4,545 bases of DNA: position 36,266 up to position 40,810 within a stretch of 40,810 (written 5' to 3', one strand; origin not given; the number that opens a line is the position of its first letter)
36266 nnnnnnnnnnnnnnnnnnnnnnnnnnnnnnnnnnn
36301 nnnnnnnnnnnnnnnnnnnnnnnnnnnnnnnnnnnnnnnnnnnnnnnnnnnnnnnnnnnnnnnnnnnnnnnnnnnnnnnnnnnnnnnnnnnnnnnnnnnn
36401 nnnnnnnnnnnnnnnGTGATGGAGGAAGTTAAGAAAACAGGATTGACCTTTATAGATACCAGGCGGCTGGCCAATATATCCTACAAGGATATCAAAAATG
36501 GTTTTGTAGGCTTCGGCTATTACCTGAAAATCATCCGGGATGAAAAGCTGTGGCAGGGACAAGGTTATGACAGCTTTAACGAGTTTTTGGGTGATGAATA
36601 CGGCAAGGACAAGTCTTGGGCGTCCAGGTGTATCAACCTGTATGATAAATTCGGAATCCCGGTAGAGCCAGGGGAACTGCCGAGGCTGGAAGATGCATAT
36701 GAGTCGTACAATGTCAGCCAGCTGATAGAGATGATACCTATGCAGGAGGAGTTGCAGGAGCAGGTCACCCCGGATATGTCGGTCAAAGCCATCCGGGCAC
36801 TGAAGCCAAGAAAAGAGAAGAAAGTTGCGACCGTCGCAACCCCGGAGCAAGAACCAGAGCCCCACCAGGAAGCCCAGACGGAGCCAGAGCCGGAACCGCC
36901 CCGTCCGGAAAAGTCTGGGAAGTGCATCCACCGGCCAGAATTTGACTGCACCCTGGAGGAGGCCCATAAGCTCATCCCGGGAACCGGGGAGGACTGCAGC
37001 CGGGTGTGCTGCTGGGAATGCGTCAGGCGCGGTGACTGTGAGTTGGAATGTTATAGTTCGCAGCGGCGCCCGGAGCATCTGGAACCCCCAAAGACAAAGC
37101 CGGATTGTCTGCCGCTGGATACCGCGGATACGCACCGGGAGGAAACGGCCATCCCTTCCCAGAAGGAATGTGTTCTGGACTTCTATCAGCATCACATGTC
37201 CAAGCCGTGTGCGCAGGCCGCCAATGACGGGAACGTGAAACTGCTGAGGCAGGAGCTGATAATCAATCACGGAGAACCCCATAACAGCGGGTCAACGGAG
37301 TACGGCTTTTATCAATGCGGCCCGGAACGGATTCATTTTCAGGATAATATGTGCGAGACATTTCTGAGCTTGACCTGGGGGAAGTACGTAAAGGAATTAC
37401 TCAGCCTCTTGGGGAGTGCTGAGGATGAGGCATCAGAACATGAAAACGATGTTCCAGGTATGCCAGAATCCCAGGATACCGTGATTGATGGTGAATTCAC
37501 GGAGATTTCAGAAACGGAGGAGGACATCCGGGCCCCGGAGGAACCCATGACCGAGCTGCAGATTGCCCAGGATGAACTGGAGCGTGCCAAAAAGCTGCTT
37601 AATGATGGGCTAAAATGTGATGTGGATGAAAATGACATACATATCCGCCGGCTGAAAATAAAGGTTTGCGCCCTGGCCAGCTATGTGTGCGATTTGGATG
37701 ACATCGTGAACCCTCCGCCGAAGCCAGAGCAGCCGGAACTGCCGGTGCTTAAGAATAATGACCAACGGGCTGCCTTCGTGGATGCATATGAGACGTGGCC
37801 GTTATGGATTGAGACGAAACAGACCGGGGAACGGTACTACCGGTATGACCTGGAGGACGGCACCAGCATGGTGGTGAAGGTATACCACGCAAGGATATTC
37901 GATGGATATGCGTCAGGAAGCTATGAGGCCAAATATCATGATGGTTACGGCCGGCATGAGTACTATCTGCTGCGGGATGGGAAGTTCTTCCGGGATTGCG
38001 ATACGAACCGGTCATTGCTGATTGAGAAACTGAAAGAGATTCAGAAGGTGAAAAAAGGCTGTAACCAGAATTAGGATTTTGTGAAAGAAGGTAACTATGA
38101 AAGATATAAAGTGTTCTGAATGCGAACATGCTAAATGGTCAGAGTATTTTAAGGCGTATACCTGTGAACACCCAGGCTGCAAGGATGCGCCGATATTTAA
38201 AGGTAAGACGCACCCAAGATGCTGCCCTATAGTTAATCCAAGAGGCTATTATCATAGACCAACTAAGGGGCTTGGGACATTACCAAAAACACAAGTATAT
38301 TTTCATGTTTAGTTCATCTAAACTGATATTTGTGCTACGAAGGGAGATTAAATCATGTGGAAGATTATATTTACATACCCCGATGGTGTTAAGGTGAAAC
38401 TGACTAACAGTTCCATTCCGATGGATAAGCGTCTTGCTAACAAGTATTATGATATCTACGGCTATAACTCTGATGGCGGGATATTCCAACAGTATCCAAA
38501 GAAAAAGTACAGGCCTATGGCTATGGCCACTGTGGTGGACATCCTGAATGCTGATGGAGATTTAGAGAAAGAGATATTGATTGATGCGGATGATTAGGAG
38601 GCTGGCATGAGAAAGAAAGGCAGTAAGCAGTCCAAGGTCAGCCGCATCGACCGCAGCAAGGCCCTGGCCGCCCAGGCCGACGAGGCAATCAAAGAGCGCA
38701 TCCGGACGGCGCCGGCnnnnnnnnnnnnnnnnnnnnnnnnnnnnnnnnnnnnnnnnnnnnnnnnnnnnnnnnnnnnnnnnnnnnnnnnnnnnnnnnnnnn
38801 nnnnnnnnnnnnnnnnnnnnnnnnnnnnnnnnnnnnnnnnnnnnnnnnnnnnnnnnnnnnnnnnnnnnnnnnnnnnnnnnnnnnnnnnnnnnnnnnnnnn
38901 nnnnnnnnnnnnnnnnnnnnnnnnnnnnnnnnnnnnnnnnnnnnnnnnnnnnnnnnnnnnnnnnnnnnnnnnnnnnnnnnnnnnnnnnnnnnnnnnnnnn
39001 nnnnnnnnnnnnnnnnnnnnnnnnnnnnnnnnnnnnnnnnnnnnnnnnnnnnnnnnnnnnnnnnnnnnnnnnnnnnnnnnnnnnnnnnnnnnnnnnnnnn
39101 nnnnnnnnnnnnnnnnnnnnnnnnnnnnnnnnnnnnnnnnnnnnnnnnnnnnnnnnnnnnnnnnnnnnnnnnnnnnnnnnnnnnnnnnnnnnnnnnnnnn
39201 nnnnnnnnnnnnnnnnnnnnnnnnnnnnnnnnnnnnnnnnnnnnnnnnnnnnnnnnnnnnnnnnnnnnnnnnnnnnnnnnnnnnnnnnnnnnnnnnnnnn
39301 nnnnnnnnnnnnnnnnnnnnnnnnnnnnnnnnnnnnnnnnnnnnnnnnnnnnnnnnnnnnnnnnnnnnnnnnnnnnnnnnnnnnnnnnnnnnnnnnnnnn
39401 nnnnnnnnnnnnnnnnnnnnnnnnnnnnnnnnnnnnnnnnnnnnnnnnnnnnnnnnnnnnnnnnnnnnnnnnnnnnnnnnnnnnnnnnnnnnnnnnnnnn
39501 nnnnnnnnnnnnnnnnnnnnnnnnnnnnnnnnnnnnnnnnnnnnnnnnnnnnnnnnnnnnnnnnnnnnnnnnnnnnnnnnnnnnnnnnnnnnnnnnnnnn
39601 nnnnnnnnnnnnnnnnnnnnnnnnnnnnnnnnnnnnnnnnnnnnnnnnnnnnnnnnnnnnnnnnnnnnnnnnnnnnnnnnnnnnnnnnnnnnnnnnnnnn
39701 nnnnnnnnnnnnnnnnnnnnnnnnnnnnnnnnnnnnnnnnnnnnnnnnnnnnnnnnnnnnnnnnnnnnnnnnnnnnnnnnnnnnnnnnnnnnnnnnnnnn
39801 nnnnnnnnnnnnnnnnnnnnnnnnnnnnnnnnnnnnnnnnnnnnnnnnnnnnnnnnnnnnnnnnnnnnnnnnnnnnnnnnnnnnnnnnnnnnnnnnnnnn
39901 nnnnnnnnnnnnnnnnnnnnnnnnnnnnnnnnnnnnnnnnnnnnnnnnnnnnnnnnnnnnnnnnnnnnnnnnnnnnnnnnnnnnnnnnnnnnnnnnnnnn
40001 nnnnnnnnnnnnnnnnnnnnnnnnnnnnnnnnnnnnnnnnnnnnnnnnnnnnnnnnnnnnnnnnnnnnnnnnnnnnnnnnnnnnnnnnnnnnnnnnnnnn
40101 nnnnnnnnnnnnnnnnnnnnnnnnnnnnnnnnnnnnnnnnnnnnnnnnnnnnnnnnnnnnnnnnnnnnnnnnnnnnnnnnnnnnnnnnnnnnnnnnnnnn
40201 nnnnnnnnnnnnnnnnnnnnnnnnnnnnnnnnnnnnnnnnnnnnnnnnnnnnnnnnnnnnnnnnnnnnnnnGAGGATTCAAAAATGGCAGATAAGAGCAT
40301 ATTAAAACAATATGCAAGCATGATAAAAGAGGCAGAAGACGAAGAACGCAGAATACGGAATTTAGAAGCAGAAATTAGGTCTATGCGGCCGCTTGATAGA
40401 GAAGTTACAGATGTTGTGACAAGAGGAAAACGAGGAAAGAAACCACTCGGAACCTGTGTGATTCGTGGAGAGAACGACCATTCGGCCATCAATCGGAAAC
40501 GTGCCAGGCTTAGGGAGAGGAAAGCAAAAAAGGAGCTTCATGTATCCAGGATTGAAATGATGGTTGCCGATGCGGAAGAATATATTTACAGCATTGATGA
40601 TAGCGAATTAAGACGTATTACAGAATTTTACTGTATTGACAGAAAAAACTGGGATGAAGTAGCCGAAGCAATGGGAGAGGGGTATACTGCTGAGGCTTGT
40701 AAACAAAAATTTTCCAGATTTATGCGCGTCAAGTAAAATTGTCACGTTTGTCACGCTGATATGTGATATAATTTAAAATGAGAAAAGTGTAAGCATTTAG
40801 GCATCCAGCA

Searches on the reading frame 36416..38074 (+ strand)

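Call 9: search_protein_families(library=pfam, proteins=[window:36416-38074:+])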
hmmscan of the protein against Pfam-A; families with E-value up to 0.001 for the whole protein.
window:36416-38074:+ (552 aa): 0 families

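Call 10: search_protein_families(library=phrogs, proteins=[window:36416-38074:+])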
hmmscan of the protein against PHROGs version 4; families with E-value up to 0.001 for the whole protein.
window:36416-38074:+ (552 aa): 2 families
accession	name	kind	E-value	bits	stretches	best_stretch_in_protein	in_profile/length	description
phrog_15077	-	unknown function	4.9e-96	324.3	2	165-546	248-545/546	-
phrog_6963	-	unknown function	0.00054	20.5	0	17-67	25-75/283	-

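Call 20: search_protein_families(library=ncbifam, proteins=[window:36416-38074:+], max_evalue=0.01)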
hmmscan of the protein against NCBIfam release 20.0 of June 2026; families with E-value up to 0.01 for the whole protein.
window:36416-38074:+ (552 aa): 0 families

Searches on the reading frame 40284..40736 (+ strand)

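Call 9: search_protein_families(library=pfam, proteins=[window:40284-40736:+])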
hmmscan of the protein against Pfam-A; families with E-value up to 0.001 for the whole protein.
window:40284-40736:+ (150 aa): 0 families

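Call 10: search_protein_families(library=phrogs, proteins=[window:40284-40736:+])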
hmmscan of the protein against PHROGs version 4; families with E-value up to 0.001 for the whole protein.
window:40284-40736:+ (150 aa): 1 family
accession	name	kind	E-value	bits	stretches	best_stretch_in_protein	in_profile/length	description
phrog_36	-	transcription regulation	3.9e-11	44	1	2-131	55-166/220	transcriptional regulator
